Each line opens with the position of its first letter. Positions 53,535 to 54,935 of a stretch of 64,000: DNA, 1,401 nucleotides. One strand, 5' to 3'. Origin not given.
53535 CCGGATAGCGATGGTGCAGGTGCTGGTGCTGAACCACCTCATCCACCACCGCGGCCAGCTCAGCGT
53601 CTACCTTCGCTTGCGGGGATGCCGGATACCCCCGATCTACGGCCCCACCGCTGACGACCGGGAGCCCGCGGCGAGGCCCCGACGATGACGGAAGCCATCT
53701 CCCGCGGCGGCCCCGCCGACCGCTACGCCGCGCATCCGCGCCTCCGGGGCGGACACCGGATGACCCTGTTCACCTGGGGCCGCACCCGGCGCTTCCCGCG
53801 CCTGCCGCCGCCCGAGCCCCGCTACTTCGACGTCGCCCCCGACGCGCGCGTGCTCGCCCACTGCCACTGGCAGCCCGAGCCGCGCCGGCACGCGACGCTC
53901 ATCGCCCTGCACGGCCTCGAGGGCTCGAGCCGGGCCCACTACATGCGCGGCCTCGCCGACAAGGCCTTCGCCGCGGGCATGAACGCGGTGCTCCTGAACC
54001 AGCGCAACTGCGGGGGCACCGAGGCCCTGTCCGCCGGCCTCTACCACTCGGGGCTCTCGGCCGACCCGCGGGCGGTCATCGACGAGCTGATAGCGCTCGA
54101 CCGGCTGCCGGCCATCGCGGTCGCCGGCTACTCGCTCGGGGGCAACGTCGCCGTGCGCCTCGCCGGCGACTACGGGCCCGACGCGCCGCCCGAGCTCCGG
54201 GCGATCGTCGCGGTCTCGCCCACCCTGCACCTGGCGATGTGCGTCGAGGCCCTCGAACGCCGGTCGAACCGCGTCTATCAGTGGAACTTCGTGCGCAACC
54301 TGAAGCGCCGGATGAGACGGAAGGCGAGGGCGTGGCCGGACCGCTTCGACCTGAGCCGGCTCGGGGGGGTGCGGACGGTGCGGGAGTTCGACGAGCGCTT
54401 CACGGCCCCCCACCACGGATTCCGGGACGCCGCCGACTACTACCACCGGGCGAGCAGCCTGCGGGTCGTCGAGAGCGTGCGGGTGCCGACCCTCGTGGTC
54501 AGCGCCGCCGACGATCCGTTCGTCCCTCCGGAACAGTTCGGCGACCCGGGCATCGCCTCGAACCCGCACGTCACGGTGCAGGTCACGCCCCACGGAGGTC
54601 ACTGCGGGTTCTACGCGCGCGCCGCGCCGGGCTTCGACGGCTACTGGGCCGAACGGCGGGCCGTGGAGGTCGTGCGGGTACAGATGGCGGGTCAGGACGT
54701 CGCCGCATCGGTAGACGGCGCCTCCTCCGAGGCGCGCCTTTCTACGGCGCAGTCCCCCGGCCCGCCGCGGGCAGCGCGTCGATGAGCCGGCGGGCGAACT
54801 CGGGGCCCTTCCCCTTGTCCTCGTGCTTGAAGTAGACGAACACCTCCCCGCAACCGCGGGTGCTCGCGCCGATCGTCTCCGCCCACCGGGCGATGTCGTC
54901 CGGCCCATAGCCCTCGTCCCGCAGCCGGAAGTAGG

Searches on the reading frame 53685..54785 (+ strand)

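Call 87: search_protein_families(library=pfam, proteins=[window:53685-54785:+], max_evalue=0.00001)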
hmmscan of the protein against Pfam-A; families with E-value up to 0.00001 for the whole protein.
window:53685-54785:+ (366 aa): 2 families
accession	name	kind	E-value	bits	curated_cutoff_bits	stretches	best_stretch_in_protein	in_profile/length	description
PF00561.26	Abhydrolase_1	-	8.6e-16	58.8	25.8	1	71-310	2-242/245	alpha/beta hydrolase fold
PF12146.15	Hydrolase_4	-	1.4e-08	34.8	27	1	68-284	3-209/239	Serine aminopeptidase, S33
